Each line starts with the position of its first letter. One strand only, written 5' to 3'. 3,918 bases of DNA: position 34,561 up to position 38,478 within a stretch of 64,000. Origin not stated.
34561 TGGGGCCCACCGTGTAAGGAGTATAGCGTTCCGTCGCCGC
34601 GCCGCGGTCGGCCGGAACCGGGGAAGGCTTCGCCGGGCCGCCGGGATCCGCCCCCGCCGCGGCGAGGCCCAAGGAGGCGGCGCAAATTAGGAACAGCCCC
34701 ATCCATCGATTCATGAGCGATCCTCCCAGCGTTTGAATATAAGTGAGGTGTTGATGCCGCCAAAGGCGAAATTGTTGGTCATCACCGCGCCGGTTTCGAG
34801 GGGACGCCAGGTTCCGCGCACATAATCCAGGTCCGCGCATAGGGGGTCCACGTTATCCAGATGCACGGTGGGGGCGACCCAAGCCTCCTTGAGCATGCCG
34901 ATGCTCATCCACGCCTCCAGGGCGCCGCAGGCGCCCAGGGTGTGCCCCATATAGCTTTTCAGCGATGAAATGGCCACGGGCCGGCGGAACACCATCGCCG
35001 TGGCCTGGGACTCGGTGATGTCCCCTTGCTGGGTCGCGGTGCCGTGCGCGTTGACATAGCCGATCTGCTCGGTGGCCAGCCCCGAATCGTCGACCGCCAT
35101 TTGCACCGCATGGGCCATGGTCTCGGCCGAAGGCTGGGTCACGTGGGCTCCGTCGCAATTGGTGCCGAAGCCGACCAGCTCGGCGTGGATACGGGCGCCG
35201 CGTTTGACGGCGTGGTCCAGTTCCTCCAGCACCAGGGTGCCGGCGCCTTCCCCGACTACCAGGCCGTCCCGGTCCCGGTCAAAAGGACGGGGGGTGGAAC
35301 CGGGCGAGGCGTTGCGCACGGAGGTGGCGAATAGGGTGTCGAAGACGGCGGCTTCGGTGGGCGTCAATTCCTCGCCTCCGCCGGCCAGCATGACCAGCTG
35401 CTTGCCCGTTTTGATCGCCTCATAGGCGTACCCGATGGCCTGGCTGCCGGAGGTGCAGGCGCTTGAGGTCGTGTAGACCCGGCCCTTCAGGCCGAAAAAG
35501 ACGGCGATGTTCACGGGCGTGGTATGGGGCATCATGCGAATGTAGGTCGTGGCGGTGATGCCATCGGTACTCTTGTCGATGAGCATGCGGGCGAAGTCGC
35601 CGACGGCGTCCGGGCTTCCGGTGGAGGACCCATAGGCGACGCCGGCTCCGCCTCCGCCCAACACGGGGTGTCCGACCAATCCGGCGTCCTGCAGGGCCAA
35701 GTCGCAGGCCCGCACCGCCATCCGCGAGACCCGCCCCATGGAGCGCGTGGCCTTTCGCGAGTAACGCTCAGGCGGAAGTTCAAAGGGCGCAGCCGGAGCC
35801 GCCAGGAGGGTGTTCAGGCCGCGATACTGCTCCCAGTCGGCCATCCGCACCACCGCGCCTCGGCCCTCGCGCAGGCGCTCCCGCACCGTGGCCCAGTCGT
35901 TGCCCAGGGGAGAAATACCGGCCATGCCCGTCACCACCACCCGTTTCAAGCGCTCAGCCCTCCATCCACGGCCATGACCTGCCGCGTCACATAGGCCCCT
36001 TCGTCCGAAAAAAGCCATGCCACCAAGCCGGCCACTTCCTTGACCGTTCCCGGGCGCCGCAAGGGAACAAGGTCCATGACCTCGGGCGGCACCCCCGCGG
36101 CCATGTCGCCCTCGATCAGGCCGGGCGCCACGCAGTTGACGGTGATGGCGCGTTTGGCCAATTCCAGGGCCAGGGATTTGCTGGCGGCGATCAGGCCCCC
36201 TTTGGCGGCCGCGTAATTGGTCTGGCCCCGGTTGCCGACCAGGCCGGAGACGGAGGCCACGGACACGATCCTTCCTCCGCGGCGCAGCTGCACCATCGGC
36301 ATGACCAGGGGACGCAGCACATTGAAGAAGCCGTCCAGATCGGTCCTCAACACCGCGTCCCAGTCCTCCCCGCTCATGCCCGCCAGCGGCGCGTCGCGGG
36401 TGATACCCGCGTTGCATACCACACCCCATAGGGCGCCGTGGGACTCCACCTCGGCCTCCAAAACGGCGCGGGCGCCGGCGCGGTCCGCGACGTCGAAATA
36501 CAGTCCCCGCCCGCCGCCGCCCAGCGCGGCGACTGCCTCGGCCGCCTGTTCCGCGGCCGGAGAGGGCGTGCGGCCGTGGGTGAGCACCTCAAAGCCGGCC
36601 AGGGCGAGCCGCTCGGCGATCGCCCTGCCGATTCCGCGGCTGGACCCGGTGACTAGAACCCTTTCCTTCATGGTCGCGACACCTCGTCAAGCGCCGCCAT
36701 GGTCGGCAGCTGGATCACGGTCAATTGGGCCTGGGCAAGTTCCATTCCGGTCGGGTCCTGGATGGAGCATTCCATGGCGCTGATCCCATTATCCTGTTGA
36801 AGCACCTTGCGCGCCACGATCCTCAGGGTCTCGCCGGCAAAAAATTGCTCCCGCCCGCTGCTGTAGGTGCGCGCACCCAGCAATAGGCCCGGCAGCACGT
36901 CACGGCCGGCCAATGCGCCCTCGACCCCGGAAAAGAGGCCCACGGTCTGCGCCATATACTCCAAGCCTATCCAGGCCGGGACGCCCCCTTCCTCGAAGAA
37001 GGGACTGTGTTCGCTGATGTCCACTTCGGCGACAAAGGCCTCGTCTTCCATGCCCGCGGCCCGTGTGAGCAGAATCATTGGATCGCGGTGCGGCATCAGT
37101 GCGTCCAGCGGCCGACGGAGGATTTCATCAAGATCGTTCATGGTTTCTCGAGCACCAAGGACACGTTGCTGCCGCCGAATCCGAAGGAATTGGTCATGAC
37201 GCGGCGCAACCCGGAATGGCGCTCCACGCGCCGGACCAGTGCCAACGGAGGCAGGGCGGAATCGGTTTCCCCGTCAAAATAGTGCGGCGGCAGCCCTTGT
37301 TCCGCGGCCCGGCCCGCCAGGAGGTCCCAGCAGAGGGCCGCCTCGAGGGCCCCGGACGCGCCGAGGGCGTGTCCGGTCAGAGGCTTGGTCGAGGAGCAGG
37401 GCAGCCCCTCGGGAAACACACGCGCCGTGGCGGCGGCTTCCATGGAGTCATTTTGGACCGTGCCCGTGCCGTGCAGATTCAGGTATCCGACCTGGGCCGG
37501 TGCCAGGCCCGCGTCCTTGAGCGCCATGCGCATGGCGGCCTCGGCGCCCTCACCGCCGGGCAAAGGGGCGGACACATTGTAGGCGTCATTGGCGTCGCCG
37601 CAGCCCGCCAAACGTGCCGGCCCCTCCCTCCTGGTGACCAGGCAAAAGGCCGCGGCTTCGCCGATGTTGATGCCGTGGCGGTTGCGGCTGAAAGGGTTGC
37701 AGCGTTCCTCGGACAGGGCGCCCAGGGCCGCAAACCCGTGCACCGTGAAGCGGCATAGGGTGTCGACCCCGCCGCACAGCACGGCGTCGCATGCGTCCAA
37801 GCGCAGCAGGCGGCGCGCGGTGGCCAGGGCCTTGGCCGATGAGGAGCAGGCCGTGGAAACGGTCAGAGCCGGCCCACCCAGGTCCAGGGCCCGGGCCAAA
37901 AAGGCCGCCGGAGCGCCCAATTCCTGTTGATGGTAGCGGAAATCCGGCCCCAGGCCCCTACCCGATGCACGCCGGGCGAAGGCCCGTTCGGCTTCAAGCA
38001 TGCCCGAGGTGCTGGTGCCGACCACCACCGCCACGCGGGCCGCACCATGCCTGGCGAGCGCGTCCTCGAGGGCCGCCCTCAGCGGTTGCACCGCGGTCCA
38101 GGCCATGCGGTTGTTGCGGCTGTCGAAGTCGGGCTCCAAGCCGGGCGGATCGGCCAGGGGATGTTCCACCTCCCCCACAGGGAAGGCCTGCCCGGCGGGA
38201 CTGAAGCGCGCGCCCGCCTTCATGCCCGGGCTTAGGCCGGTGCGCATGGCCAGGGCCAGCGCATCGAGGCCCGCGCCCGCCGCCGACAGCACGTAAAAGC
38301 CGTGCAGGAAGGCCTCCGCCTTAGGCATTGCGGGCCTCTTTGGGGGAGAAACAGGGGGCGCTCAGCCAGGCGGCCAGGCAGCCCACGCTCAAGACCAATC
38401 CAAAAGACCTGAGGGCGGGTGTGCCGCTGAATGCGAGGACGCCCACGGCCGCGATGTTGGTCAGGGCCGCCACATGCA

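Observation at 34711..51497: Aryl-polyene/flexirubin-type lipid pigment cluster carrying its own TAL-like MIO ammonia-lyase and a flavin-dependent halogenase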

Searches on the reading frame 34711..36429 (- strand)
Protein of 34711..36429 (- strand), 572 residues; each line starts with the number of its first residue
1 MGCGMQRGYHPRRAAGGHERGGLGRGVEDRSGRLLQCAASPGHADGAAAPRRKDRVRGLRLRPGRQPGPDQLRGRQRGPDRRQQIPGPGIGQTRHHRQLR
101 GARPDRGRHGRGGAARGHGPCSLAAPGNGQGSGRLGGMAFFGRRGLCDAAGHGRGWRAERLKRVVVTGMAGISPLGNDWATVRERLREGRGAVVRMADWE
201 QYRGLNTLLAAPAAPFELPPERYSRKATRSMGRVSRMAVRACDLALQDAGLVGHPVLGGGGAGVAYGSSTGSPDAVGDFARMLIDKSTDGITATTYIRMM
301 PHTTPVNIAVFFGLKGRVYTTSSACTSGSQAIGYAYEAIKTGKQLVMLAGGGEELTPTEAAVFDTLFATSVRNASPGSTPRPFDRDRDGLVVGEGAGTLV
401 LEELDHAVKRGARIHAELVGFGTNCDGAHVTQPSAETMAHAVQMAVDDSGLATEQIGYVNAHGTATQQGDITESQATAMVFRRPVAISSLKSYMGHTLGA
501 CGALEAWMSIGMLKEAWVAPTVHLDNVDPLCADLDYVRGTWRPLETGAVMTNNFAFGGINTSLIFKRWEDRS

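Call 5: search_protein_families(library=pfam, proteins=[window:34711-36429:-], max_evalue=0.01)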
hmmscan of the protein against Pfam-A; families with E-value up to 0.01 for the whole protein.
window:34711-36429:- (572 aa): 3 families
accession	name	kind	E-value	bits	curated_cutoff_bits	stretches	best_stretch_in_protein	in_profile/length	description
PF00109.32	ketoacyl-synt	-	7.4e-37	127.7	20.8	1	162-407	2-252/252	Beta-ketoacyl synthase, N-terminal domain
PF02801.28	Ketoacyl-synt_C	-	2.6e-28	98.9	20.8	1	415-524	1-118/119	Beta-ketoacyl synthase, C-terminal domain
PF00108.29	Thiolase_N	-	6.8e-06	26.1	26.4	1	320-360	80-120/260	Thiolase, N-terminal domain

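Call 8: search_protein_families(library=ncbifam, proteins=[window:34711-36429:-], max_evalue=0.001)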
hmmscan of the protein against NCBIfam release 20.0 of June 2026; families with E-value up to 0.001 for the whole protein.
window:34711-36429:- (572 aa): 23 families
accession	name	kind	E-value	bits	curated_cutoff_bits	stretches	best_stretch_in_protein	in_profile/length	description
NF006587.0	PRK09116.1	equivalog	5.9e-206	684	470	1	162-569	2-408/408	beta-ketoacyl-ACP synthase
TIGR03150.1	fabF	equivalog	8.8e-101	337.5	493.75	1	162-566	1-407/407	beta-ketoacyl-ACP synthase II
NF005589.0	PRK07314.1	subfamily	4.2e-98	328.8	387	1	161-568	3-412/413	beta-ketoacyl-ACP synthase II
NF004970.0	PRK06333.1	subfamily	2.7e-85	286.8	525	1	162-569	4-423/424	beta-ketoacyl-ACP synthase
NF005935.0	PRK07967.1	equivalog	8.4e-85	285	630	1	161-569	1-405/406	beta-ketoacyl-ACP synthase I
NF006274.0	PRK08439.1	equivalog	1.7e-73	247.8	621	1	161-567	1-405/406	beta-ketoacyl-ACP synthase II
NF006434.0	PRK08722.1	equivalog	5.8e-70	236.2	759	1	162-567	4-413/414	beta-ketoacyl-ACP synthase II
NF005076.0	PRK06501.1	equivalog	7.8e-61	206.2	629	1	164-566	13-421/425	beta-ketoacyl-ACP synthase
NF005916.1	PRK07910.1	equivalog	2.2e-60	204.7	560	1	159-567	9-417/418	KasA/KasB family beta-ketoacyl-ACP synthase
NF006618.0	PRK09185.1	subfamily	2.5e-59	201.3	407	1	162-567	3-392/394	beta-ketoacyl-ACP synthase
NF004618.0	PRK05952.1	equivalog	1.9e-57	194.9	455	1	163-567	3-382/384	beta-ketoacyl-ACP synthase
NF005490.0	PRK07103.1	equivalog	2.2e-57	195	445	1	162-567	4-412/414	polyketide beta-ketoacyl:acyl carrier protein synthase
NF058662.1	cispenta_AmcF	equivalog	1.5e-52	178.8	325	1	164-566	2-368/369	cispentacin biosynthesis acyltransferase subunit AmcF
NF045894.1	PKS_plus_SDR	equivalog_domain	6.7e-31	106.8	1740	1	289-529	137-381/1515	type I polyketide synthase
NF041183.1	Pks2_ls1_myc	equivalog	3.6e-25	87.1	2400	1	308-528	156-376/2086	sulfolipid-1 biosynthesis phthioceranic/hydroxyphthioceranic acid synthase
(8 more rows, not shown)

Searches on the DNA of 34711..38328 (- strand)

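Call 35: search_dna_similar(query=window:34711-38328:-, collection=ecoli_genomes, mode=distant, max_rows=5, max_evalue=0.001)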
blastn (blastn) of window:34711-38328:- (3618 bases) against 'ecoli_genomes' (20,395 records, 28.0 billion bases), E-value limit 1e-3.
Records with a match: 826; places in all: 833; records where one place covers at least 80% of the query: 0.
Genomes with a match: 825 of 5426; with a place that covers at least 80% of the query: 0. Places per genome that has any: lowest 1, median 1, highest 2. On chromosomes: 833 places; on plasmids: 0.
Best place of each record, by identity: 60-80% 826.
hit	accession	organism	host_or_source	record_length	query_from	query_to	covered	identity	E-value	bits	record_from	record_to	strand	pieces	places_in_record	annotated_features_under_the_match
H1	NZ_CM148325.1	Escherichia coli strain 24A16CRGN010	Homo sapiens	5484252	1831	3425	29%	67.3%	5e-37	317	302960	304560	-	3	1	beta-ketoacyl-ACP synthase | 3-ketoacyl-ACP reductase FabG2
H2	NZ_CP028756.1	Escherichia coli strain A19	Vampire bat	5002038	1831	3213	28%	66.7%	3e-39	272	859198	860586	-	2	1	beta-ketoacyl-ACP synthase | 3-ketoacyl-ACP reductase FabG2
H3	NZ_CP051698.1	Escherichia coli strain SCU-152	Homo sapiens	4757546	1831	3213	28%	66.7%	7e-41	277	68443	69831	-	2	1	beta-ketoacyl-ACP synthase | 3-ketoacyl-ACP reductase FabG2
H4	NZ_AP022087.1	Escherichia coli strain WP4-S18-ESBL-07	-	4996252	1831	3213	28%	66.6%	3e-39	267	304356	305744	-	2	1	beta-ketoacyl-ACP synthase | 3-ketoacyl-ACP reductase FabG2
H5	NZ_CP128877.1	Escherichia coli strain TUM14759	Homo sapiens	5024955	1831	3213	28%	66.6%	3e-39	267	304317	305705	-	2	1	beta-ketoacyl-ACP synthase | 3-ketoacyl-ACP reductase FabG2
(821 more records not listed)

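Call 36: get_annotated_region(hit=H2, flank=18000)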
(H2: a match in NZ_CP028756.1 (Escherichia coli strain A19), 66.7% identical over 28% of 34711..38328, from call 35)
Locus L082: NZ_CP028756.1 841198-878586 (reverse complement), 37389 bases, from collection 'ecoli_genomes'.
description: Escherichia coli strain A19 chromosome, complete genome
organism: Escherichia coli strain A19 (NCBI taxid 562)
replicon: chromosome; assembly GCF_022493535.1
host: Vampire bat; source: feces; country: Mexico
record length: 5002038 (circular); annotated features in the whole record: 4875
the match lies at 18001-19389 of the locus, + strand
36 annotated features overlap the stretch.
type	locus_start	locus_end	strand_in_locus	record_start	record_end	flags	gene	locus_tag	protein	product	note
CDS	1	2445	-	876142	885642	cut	cdiA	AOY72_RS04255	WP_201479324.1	contact-dependent inhibition effector tRNA nuclease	-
CDS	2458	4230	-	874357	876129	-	-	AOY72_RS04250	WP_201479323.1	ShlB/FhaC/HecB family hemolysin secretion/activation protein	-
CDS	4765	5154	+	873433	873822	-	-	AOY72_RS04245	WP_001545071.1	hypothetical protein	-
CDS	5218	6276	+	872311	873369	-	-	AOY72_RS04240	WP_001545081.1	methyltransferase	-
CDS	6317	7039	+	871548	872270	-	-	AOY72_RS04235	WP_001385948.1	beta-ketoacyl synthase chain length factor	-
CDS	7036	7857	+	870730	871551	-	-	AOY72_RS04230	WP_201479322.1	lysophospholipid acyltransferase family protein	-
CDS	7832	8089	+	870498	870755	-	-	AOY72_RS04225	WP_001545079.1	phosphopantetheine-binding protein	-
CDS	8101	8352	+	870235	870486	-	-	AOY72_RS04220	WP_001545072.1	acyl carrier protein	-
CDS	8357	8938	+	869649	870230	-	-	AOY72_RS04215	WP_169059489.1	COG4648 family protein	-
CDS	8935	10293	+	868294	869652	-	-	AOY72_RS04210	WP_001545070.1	class I adenylate-forming enzyme family protein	-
CDS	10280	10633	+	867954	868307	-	-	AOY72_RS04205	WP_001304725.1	ApeI family dehydratase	-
CDS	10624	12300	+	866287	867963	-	-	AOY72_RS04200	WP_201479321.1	glycosyltransferase family 2 protein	-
CDS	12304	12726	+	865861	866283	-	-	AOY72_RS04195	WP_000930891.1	acyl-CoA thioesterase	-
CDS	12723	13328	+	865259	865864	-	-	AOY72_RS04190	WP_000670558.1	LolA family protein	-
CDS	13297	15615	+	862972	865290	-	-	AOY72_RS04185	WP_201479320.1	MMPL family transporter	-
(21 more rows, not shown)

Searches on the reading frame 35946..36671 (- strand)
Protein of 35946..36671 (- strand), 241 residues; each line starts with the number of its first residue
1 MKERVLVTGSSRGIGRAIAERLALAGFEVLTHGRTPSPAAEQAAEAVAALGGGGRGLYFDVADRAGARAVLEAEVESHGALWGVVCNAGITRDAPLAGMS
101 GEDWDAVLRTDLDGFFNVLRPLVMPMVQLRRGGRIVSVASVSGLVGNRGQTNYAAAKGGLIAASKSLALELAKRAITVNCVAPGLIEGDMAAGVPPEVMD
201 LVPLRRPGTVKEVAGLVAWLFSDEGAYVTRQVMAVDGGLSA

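Call 5: search_protein_families(library=pfam, proteins=[window:35946-36671:-], max_evalue=0.01)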
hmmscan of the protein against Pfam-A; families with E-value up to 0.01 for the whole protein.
window:35946-36671:- (241 aa): 4 families
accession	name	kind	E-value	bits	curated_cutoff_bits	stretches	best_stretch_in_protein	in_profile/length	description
PF13561.12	adh_short_C2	-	4.4e-50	170.9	27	1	11-240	5-236/236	Enoyl-(Acyl carrier protein) reductase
PF00106.31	adh_short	-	4.7e-46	157.2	26.6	1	4-194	2-190/195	short chain dehydrogenase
PF08659.16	KR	-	6.7e-19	68.9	22.6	1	5-158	3-154/180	KR domain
PF01370.27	Epimerase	-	0.0056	16.6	20.9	1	5-72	1-61/240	NAD dependent epimerase/dehydratase family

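Call 31: search_protein_families(library=ncbifam, proteins=[window:35946-36671:-], max_evalue=0.01)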
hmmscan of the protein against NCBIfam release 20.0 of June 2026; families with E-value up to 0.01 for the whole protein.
window:35946-36671:- (241 aa): 232 families (the best 25 are shown)
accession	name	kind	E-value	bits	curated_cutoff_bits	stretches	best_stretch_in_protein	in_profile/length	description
NF004200.0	PRK05653.1-5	equivalog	6.6e-102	340.2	273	1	1-239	1-241/242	3-oxoacyl-ACP reductase FabG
TIGR01831.1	fabG_rel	equivalog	2.4e-98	328.3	338.85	1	5-239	1-238/239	3-ketoacyl-ACP reductase FabG2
NF009466.0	PRK12826.1-2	subfamily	4.9e-73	245.6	222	1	1-239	2-244/248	3-oxoacyl-ACP reductase FabG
TIGR01830.1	3oxo_ACP_reduc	equivalog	7.1e-71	238.7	297.75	1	5-239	1-238/239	3-oxoacyl-[acyl-carrier-protein] reductase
NF053542.1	FlxB_rubin_SDR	equivalog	5.3e-70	235.9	340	1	5-239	3-239/239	flexirubin biosynthesis SDR family reductase FlxB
NF004197.0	PRK05653.1-1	equivalog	8.4e-66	222.1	332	1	2-239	7-246/249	3-oxoacyl-ACP reductase FabG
NF004198.0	PRK05653.1-3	equivalog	8.9e-60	202.2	296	1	3-239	8-246/248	3-oxoacyl-ACP reductase FabG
TIGR01829.1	AcAcCoA_reduct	subfamily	2.7e-56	190.9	302.1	1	6-239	4-240/242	acetoacetyl-CoA reductase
NF009464.0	PRK12824.1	subfamily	1.4e-55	188.6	269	1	1-239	1-242/245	3-oxoacyl-ACP reductase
NF004199.0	PRK05653.1-4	equivalog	5.2e-54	183.4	301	1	3-239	6-245/247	3-oxoacyl-ACP reductase FabG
NF006110.0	PRK08261.1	equivalog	5.9e-53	180.4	410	1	3-237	215-448/454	3-oxoacyl-ACP reductase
NF009547.0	PRK12936.1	subfamily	5.1e-52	176.9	436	1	4-239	8-242/245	3-ketoacyl-(acyl-carrier-protein) reductase NodG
NF005559.1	PRK07231.1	subfamily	4.6e-49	167.2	215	1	4-240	6-248/249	glucose 1-dehydrogenase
NF009384.0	PRK12743.1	equivalog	1e-48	165.8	264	1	2-240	6-248/258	SDR family oxidoreductase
NF052558.1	MBtsdlDhBudC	equivalog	3.4e-47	161.1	270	1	4-241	5-243/250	meso-2,3-butanediol dehydrogenase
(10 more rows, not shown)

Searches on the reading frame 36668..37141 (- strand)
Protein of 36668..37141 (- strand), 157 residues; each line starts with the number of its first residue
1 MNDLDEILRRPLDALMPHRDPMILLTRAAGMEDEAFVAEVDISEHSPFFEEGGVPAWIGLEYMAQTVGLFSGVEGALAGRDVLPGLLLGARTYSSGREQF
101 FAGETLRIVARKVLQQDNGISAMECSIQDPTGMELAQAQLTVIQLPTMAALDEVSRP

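Call 5: search_protein_families(library=pfam, proteins=[window:36668-37141:-], max_evalue=0.01)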
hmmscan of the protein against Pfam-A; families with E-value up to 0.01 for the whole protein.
window:36668-37141:- (157 aa): 1 family
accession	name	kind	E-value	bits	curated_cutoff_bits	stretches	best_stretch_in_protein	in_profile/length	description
PF22817.2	ApeP-like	-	3.5e-17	62.9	27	1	14-144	9-141/158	ApeP dehydratase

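Call 31: search_protein_families(library=ncbifam, proteins=[window:36668-37141:-], max_evalue=0.01)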
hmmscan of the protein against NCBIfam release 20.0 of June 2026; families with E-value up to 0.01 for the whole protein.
window:36668-37141:- (157 aa): 3 families
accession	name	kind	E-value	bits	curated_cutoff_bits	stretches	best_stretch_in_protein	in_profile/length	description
NF000582.1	PRK00006.1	equivalog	0.0022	17.9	113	1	13-126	6-120/137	3-hydroxyacyl-ACP dehydratase FabZ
TIGR01750.1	fabZ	equivalog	0.0028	17.5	155.15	1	13-126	7-124/141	3-hydroxyacyl-ACP dehydratase FabZ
NF009667.0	PRK13188.1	equivalog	0.0032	16.2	465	1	13-70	327-389/464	bifunctional UDP-3-O-[3-hydroxymyristoyl] N-acetylglucosamine deacetylase/3-hydroxyacyl-ACP dehydratase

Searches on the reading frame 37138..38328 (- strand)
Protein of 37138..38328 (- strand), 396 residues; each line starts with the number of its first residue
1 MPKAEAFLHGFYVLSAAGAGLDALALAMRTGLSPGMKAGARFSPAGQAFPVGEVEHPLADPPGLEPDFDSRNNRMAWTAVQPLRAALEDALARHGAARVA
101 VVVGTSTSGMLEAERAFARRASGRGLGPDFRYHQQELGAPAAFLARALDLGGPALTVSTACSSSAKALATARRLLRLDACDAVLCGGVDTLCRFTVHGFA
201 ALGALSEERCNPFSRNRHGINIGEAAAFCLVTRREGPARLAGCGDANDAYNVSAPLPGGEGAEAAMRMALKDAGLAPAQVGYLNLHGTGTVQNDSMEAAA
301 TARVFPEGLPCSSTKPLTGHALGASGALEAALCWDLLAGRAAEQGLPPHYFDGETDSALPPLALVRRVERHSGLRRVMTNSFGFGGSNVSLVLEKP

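Call 5: search_protein_families(library=pfam, proteins=[window:37138-38328:-], max_evalue=0.01)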
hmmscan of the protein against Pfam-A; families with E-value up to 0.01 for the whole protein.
window:37138-38328:- (396 aa): 5 families
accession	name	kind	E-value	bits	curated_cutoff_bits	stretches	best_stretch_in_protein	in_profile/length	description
PF00109.32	ketoacyl-synt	-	3.1e-24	86.4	20.8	1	79-234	93-249/252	Beta-ketoacyl synthase, N-terminal domain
PF02801.28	Ketoacyl-synt_C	-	4.7e-24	85.1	20.8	1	238-334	2-104/119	Beta-ketoacyl synthase, C-terminal domain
PF00108.29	Thiolase_N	-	9.9e-06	25.6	26.4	1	146-192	70-116/260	Thiolase, N-terminal domain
PF16197.11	KAsynt_C_assoc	-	0.0063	17.4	33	0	377-395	27-45/111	Ketoacyl-synthetase C-terminal extension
PF08545.16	ACP_syn_III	-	0.0085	16.4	24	0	157-194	3-40/80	3-Oxoacyl-[acyl-carrier-protein (ACP)] synthase III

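Call 8: search_protein_families(library=ncbifam, proteins=[window:37138-38328:-], max_evalue=0.001)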
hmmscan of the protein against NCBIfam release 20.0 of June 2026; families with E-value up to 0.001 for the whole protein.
window:37138-38328:- (396 aa): 23 families
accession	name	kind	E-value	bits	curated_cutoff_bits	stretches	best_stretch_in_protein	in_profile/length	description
NF006618.0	PRK09185.1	subfamily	4.7e-139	463.8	407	1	8-394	7-391/394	beta-ketoacyl-ACP synthase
TIGR03150.1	fabF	equivalog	4.4e-54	183.7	493.75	1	78-393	74-406/407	beta-ketoacyl-ACP synthase II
NF005589.0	PRK07314.1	subfamily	3.6e-53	180.8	387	1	93-395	95-411/413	beta-ketoacyl-ACP synthase II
NF004618.0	PRK05952.1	equivalog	2.4e-48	165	455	1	83-395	65-382/384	beta-ketoacyl-ACP synthase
NF058662.1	cispenta_AmcF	equivalog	2e-46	158.7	325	1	70-394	56-368/369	cispentacin biosynthesis acyltransferase subunit AmcF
NF004970.0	PRK06333.1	subfamily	2.6e-46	158.4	525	1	92-395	103-421/424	beta-ketoacyl-ACP synthase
NF006587.0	PRK09116.1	equivalog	3.3e-43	148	470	1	148-395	151-406/408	beta-ketoacyl-ACP synthase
NF005076.0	PRK06501.1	equivalog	3e-41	141.7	629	1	134-394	148-421/425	beta-ketoacyl-ACP synthase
NF006274.0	PRK08439.1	equivalog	8.4e-39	133.5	621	1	143-395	144-405/406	beta-ketoacyl-ACP synthase II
NF005935.0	PRK07967.1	equivalog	2e-35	122.4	630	1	96-395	95-403/406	beta-ketoacyl-ACP synthase I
NF005916.1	PRK07910.1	equivalog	4.2e-34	118.2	560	1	133-394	143-416/418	KasA/KasB family beta-ketoacyl-ACP synthase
NF005490.0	PRK07103.1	equivalog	1.1e-33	116.9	445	1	5-395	5-412/414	polyketide beta-ketoacyl:acyl carrier protein synthase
NF006434.0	PRK08722.1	equivalog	4.6e-31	108.1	759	1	93-395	95-413/414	beta-ketoacyl-ACP synthase II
NF040607.1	mycolic_Pks13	equivalog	7e-22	76.8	2100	1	147-394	257-524/1680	polyketide synthase Pks13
NF041183.1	Pks2_ls1_myc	equivalog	2.1e-20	71.3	2400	1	142-395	154-424/2086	sulfolipid-1 biosynthesis phthioceranic/hydroxyphthioceranic acid synthase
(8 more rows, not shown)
